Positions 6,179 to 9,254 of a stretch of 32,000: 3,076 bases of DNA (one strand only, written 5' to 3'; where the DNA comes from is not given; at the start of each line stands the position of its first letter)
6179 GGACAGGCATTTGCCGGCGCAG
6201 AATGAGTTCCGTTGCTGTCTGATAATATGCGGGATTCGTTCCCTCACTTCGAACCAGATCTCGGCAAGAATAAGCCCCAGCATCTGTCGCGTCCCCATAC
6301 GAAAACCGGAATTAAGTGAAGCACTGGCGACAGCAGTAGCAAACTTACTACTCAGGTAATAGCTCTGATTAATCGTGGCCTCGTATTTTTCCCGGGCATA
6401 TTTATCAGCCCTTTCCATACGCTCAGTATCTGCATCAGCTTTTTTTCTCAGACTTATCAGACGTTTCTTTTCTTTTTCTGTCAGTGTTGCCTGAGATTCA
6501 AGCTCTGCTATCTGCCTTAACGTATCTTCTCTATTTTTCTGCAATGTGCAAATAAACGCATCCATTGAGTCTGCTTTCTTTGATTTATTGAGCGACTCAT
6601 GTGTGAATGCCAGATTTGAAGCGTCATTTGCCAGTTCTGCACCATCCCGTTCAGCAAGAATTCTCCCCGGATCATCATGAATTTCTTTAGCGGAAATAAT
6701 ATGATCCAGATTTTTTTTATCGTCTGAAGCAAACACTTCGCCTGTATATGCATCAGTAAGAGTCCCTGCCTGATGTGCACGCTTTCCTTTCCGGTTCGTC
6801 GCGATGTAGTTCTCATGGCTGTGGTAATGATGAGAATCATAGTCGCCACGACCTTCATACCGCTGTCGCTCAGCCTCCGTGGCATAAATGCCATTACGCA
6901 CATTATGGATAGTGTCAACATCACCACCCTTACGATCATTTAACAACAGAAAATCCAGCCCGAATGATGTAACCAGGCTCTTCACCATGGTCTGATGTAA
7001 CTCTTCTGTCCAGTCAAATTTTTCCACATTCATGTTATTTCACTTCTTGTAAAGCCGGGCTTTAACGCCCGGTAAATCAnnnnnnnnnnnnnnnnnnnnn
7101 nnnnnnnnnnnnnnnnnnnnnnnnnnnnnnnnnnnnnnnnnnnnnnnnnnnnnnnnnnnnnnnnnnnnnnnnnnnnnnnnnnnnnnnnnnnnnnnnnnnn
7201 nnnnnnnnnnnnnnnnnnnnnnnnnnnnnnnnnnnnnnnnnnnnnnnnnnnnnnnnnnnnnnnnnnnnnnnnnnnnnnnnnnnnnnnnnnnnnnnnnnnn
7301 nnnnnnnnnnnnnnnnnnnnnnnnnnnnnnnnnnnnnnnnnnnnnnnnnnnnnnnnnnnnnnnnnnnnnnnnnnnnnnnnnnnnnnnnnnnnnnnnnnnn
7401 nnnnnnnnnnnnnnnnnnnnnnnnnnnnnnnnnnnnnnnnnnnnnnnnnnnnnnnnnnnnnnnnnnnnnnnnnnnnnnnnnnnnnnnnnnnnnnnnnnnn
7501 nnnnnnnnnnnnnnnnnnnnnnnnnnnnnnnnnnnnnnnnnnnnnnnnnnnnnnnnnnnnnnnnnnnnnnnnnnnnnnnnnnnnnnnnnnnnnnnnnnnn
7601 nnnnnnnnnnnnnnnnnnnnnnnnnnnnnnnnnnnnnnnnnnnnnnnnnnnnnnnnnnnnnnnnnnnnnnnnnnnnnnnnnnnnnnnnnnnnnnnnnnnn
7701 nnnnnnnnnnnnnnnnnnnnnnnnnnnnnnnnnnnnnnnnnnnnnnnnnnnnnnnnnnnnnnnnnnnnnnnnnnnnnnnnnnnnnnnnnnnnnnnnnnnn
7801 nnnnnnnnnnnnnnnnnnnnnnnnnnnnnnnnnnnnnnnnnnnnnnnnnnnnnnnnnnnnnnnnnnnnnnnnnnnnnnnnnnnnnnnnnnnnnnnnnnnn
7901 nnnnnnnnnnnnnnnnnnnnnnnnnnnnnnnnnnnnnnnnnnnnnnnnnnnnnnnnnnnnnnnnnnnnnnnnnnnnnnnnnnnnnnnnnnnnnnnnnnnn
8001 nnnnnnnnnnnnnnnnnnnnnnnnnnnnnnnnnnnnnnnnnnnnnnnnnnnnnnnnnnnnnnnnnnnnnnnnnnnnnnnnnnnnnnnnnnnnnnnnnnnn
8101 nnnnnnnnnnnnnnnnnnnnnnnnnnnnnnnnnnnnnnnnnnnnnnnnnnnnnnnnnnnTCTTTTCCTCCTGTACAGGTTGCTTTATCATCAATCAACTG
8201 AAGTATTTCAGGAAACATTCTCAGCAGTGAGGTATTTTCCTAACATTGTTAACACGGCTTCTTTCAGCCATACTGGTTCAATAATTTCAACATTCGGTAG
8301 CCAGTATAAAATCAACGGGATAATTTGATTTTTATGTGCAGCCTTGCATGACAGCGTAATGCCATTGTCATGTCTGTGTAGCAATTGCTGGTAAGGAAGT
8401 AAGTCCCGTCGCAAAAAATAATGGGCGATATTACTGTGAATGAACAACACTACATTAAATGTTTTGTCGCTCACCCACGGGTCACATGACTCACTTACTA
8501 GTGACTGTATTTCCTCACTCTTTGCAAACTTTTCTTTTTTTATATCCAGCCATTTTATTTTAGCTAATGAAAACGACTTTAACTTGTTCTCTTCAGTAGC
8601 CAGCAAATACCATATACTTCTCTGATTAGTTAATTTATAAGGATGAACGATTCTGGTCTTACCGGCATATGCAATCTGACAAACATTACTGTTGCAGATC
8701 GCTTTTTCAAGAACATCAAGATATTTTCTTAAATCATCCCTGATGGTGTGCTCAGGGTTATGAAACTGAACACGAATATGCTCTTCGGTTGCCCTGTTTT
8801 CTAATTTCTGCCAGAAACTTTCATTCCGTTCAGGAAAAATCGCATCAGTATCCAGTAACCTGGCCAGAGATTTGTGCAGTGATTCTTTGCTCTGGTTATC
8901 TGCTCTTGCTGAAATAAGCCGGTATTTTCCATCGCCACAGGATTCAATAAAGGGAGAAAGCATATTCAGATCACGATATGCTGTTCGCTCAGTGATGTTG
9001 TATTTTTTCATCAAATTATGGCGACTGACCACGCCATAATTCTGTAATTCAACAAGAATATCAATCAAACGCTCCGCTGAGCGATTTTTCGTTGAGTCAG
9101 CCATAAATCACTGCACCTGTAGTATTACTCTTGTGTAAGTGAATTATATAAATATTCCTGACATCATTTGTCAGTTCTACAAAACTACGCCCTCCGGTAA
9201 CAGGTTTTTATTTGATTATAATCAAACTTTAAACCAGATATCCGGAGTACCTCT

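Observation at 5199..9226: WYL-regulator-led four-gene operon I cannot assign to any named system: candidate novel defence or abortive-infection module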

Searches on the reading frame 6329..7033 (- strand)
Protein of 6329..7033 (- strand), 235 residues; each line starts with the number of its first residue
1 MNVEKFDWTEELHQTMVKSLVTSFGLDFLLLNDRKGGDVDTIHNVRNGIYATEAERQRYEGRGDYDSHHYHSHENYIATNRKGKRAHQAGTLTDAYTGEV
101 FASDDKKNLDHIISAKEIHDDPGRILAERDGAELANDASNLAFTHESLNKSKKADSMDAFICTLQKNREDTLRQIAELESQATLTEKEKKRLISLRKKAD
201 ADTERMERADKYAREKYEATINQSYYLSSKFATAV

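Call 95: search_protein_representatives(protein=window:6329-7033:-)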
Query: 235 residues. Proteins with E-value up to 0.001 (for the whole library): 595; up to 1e-10: 398; up to 1e-30: 161. The best 150 are listed.
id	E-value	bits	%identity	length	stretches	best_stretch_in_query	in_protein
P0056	1.3e-85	302.8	62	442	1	4-233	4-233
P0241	5.8e-67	241.8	53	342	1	3-232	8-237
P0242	2.5e-66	239.8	96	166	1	1-113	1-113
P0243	1.1e-65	237.7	97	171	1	1-109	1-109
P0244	1.4e-62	227.6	56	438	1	2-233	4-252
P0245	9.8e-62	224.8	97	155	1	1-103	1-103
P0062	4.4e-56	206.3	53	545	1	4-232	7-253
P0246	3.2e-54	200.2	45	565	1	8-232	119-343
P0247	5.5e-54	199.4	50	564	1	11-230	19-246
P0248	1.3e-53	198.2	55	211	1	5-172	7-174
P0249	2.4e-53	197.3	48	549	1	15-233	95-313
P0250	4.8e-53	196.4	47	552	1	4-233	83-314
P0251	1.5e-51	191.5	46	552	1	3-232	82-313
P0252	2.5e-51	190.7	48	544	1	5-233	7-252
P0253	3.4e-51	190.3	47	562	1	5-232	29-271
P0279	1.0e-45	172.4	46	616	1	15-232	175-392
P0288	2.3e-44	168.0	39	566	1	10-232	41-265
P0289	2.9e-44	167.7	48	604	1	4-234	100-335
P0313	1.6e-40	155.4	42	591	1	11-232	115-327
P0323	1.5e-39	152.2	42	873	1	14-232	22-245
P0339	4.4e-38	147.5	39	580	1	10-232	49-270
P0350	1.2e-36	142.8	38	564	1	11-232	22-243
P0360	2.2e-35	138.6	39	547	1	5-233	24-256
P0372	2.1e-34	135.5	38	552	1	2-235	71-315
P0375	6.7e-34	133.8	37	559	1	10-234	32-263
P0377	3.5e-33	131.5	39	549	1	4-233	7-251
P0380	5.5e-33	130.8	39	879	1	10-231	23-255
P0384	1.0e-32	129.9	38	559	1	10-234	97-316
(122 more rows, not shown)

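Call 96: search_protein_families(library=pfam, proteins=[P0323, P0380, P0279, P0289, P0246, P0288, P0350, P0375, P0339, P0313], max_evalue=0.01)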
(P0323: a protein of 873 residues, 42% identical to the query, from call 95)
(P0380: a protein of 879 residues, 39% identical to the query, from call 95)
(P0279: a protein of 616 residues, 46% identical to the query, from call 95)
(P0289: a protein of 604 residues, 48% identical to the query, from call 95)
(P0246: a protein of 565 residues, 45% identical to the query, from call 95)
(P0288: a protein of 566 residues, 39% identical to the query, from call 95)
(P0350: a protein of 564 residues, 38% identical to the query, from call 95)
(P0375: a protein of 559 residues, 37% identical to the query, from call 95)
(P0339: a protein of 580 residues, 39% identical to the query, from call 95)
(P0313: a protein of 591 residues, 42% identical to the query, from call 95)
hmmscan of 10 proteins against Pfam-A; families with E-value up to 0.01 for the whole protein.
P0323 (873 aa): 0 families

P0380 (879 aa): 0 families

P0279 (616 aa): 0 families

P0289 (604 aa): 1 family
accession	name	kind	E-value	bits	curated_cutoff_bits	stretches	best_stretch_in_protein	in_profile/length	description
PF09429.15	Wbp11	-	0.00069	20.4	24.3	1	240-294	19-73/78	WW domain binding protein 11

P0246 (565 aa): 0 families

P0288 (566 aa): 0 families

P0350 (564 aa): 1 family
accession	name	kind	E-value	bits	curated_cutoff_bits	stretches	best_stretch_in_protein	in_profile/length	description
PF07510.16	GmrSD_C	-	0.0074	16.6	23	0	99-172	28-103/138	GmrSD restriction endonucleases, C-terminal domain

P0375 (559 aa): 0 families

P0339 (580 aa): 0 families

P0313 (591 aa): 0 families

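Call 115: search_protein_families(library=padloc, proteins=[P0288, P0350, P0375, P0372, P0339, P0384, P0377, P0360, P0323, P0246], max_evalue=0.00001)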
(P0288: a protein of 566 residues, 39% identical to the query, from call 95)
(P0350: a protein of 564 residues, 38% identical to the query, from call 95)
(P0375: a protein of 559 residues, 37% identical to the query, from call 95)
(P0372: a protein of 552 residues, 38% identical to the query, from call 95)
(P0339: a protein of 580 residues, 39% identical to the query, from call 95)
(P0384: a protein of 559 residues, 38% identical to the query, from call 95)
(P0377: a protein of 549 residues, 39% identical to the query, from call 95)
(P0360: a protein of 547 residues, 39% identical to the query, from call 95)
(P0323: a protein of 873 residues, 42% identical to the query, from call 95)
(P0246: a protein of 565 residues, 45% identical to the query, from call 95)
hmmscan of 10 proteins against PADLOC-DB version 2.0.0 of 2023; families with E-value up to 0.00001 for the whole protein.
P0288 (566 aa): 1 family
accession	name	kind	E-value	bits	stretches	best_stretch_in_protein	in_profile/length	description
PDLC04630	PDC-M40B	-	1.2e-81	273.1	1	29-511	6-490/547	-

P0350 (564 aa): 1 family
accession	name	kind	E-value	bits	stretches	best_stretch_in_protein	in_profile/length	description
PDLC04630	PDC-M40B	-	2.7e-85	285.2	1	9-505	6-505/547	-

P0375 (559 aa): 2 families
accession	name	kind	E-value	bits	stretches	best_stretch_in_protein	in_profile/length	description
PDLC04630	PDC-M40B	-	7.8e-38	128.5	1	36-534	22-517/547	-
PDLC04409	PDC-M09B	-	1.3e-13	48.3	1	477-558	398-479/480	-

P0372 (552 aa): 1 family
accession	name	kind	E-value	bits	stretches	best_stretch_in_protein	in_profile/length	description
PDLC04630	PDC-M40B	-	2.4e-68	229.2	1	68-526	6-457/547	-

P0339 (580 aa): 1 family
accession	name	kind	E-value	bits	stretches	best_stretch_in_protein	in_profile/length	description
PDLC04630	PDC-M40B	-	6.6e-10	36.3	1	68-377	39-352/547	-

P0384 (559 aa): 1 family
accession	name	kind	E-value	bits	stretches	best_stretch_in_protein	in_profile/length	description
PDLC04630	PDC-M40B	-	2.3e-63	212.8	1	91-539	12-460/547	-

P0377 (549 aa): 1 family
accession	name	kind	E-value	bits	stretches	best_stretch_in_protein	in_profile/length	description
PDLC04630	PDC-M40B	-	8.2e-29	98.7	2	195-437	191-429/547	-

P0360 (547 aa): 1 family
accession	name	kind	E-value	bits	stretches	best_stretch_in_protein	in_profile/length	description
PDLC04630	PDC-M40B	-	6.1e-30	102.5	1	31-504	21-499/547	-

P0323 (873 aa): 1 family
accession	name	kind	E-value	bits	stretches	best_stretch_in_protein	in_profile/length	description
PDLC04630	PDC-M40B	-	5.3e-39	132.4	1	16-497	16-480/547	-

P0246 (565 aa): 1 family
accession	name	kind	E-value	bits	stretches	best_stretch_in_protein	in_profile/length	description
PDLC04630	PDC-M40B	-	5e-51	172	1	112-538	9-440/547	-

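Call 116: find_homologous_proteins(query=P0350, max_evalue=1e-20)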
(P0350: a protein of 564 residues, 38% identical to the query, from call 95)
Query P0350 (564 aa): 136 proteins with E <= 1e-20 among 8000 candidates; the best 120 are listed.
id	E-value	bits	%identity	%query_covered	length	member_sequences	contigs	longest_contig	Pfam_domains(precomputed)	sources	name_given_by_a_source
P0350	0.0e+0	1211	100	100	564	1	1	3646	-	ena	-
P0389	4.4e-256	869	73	98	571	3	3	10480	-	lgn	-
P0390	3.9e-255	865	73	98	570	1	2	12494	-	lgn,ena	-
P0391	1.3e-253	860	72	98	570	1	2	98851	-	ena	-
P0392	4.5e-252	855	72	98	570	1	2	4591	-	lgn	-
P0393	1.5e-251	854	71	98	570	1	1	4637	-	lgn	-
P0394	1.6e-251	853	71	98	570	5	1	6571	-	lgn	-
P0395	1.7e-251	853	71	98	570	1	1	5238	-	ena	-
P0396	1.7e-251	853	71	98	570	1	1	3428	-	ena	-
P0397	3.6e-250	849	71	98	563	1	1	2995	-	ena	-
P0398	1.6e-247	840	71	98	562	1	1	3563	-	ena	-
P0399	3.2e-247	839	71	98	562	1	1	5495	-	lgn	-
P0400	3.5e-245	833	68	98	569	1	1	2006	-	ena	-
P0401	1.3e-243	827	69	97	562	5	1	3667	-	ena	-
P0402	2.4e-233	793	68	98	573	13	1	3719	-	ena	-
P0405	1.7e-226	771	66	98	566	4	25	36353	-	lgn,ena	-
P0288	2.1e-118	414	42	87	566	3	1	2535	-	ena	-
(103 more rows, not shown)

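Call 117: find_encoding_contigs(protein=P0391, flank=7000, max_places=2)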
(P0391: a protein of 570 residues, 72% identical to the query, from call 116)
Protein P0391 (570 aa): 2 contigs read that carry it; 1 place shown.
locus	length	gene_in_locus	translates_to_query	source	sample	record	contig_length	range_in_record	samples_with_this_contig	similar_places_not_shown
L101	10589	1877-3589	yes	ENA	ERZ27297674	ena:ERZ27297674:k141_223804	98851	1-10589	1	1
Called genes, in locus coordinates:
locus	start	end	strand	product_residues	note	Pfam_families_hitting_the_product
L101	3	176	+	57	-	?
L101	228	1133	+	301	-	PF10543:ORF6N, PF13091:PLDc_2 (faint)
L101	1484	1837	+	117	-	-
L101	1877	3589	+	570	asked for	-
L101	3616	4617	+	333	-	-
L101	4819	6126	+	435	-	PF01580:FtsK_SpoIIIE, PF09397:FtsK_gamma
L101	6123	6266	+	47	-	-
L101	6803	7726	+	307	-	-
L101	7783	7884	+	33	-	-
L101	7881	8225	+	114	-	PF07876:Dabb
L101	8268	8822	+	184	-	PF01613:Flavin_Reduct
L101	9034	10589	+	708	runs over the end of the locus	PF01202:SKI, PF00275:EPSP_synthase, PF08501:Shikimate_dh_N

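Call 118: find_encoding_contigs(protein=P0405, flank=7000, max_places=3)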
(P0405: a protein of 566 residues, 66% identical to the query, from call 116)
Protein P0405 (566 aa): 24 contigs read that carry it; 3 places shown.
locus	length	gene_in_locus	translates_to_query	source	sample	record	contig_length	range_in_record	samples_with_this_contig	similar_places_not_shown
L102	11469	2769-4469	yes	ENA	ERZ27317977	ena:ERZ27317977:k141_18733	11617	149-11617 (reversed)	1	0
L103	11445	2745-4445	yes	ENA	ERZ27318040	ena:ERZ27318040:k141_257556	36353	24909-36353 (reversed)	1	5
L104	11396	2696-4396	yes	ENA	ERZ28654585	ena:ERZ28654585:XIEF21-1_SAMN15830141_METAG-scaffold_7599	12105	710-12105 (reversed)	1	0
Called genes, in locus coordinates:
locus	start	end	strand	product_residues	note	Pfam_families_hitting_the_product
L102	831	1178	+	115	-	-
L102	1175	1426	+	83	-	-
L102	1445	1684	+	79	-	-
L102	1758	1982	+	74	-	-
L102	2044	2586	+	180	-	-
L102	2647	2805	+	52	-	-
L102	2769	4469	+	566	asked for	-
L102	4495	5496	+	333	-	-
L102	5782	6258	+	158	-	-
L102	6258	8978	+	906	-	-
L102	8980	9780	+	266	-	-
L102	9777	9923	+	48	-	-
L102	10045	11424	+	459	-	PF00285:Citrate_synt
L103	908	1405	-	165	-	-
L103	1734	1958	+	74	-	-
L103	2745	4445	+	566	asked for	-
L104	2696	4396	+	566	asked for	-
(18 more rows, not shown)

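Call 119: search_protein_families(library=padloc, proteins=[L101:3616-4617:+, L101:1484-1837:+, L102:4495-5496:+, L102:2044-2586:+, L101:1877-3589:+], max_evalue=0.001)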
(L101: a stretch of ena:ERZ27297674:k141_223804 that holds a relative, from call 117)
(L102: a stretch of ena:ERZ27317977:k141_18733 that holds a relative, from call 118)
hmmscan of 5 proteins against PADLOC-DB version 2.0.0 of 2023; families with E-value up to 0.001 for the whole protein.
L101:3616-4617:+ (333 aa): 1 family
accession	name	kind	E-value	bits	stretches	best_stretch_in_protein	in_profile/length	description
PDLC00519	JetC1|JetC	-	0.00048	16.4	1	97-301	265-465/1097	DUF3584 domain; MukB-like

L101:1484-1837:+ (117 aa): 0 families

L102:4495-5496:+ (333 aa): 1 family
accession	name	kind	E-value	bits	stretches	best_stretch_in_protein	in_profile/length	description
PDLC00006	DruC1|DruC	-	0.00073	16.1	0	108-290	154-334/626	Unknown function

L102:2044-2586:+ (180 aa): 0 families

L101:1877-3589:+ (570 aa): 1 family
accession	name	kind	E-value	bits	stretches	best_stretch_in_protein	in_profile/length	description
PDLC04630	PDC-M40B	-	2e-86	288.9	1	9-541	6-531/547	-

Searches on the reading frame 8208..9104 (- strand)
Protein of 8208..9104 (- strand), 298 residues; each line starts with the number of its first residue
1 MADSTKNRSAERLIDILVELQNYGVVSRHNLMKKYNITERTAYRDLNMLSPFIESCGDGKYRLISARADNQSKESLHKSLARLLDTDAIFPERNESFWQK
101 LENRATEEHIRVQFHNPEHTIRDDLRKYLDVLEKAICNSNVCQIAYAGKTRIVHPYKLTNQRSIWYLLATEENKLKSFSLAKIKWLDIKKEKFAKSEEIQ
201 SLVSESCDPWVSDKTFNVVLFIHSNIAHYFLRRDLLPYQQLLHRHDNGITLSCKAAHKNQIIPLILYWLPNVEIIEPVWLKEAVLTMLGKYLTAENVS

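Call 4: search_protein_families(library=pfam, proteins=[window:8208-9104:-], max_evalue=0.1)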
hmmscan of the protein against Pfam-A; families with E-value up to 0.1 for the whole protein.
window:8208-9104:- (298 aa): 5 families
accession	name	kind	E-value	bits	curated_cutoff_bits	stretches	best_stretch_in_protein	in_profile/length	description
PF13280.12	WYL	-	1.7e-08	34.8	21.8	1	128-184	2-66/70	WYL domain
PF25583.1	WCX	-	1.5e-07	32.1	23.9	1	216-291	3-75/76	WCX domain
PF08220.18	HTH_DeoR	-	0.00028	21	21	1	14-50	3-39/57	DeoR-like helix-turn-helix domain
PF08279.18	HTH_11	-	0.00049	20.4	25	1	12-49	1-39/55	HTH domain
PF17156.9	GAPES2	-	0.062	13.5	27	0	139-181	103-145/204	Gammaproteobacterial periplasmic sensor domain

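Call 5: search_protein_families(library=padloc, proteins=[window:8208-9104:-], max_evalue=0.1)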
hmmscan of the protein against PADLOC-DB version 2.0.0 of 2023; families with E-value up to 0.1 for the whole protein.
window:8208-9104:- (298 aa): 5 families
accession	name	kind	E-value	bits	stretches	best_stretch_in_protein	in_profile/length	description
PDLC01652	WYL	-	4.2e-22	77.2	1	125-289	16-159/162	"CAS-I,CAS-II,CAS-III,CAS-IV,CAS-V,CAS-VI; associated_signaling"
PDLC01457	WYL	-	3.2e-21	74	1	9-277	2-226/229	"CAS-I,CAS-II,CAS-III,CAS-IV,CAS-V,CAS-VI; associated_signaling"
PDLC01766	Cas3c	-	4.1e-07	26.6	1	153-284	172-305/1009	-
PDLC02317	AbiEii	-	0.00042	17.4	1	110-199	293-385/396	AbiEii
PDLC03806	RTasYodC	-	0.013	13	1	40-196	74-205/219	DRT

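Call 6: search_protein_families(library=ncbifam, proteins=[window:8208-9104:-], max_evalue=0.1)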
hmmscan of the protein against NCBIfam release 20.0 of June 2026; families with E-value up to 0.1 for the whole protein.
window:8208-9104:- (298 aa): 1 family
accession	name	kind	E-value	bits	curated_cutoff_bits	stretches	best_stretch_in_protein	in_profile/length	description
NF010034.0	PRK13509.1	equivalog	0.1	12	244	0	12-50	6-44/251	HTH-type transcriptional regulator UlaR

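Call 64: search_protein_families(library=phrogs, proteins=[window:8208-9104:-], max_evalue=0.01)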
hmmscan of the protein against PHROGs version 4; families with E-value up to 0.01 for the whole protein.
window:8208-9104:- (298 aa): 1 family
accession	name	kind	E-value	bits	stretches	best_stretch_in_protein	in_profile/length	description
phrog_13105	-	unknown function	1.6e-22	81.2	1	9-199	3-226/239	-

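Call 86: search_solved_structures(query=window:8208-9104:-, max_evalue=1, show_alignments=1)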
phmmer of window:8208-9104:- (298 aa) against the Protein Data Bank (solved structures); distinct sequences matched with E-value up to 1: 5.
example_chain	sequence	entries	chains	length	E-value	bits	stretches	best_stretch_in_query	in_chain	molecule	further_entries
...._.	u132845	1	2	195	0.016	18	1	147-286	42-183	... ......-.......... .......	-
7tzv_A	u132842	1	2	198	0.017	17.9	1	147-286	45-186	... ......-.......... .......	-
9cu3_B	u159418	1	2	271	0.039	16.7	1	147-286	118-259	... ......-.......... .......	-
9pfq_Q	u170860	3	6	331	0.061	16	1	147-286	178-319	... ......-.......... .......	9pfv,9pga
8tp8_A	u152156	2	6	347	0.067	15.9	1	147-286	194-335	DeoR-family transcriptional regulator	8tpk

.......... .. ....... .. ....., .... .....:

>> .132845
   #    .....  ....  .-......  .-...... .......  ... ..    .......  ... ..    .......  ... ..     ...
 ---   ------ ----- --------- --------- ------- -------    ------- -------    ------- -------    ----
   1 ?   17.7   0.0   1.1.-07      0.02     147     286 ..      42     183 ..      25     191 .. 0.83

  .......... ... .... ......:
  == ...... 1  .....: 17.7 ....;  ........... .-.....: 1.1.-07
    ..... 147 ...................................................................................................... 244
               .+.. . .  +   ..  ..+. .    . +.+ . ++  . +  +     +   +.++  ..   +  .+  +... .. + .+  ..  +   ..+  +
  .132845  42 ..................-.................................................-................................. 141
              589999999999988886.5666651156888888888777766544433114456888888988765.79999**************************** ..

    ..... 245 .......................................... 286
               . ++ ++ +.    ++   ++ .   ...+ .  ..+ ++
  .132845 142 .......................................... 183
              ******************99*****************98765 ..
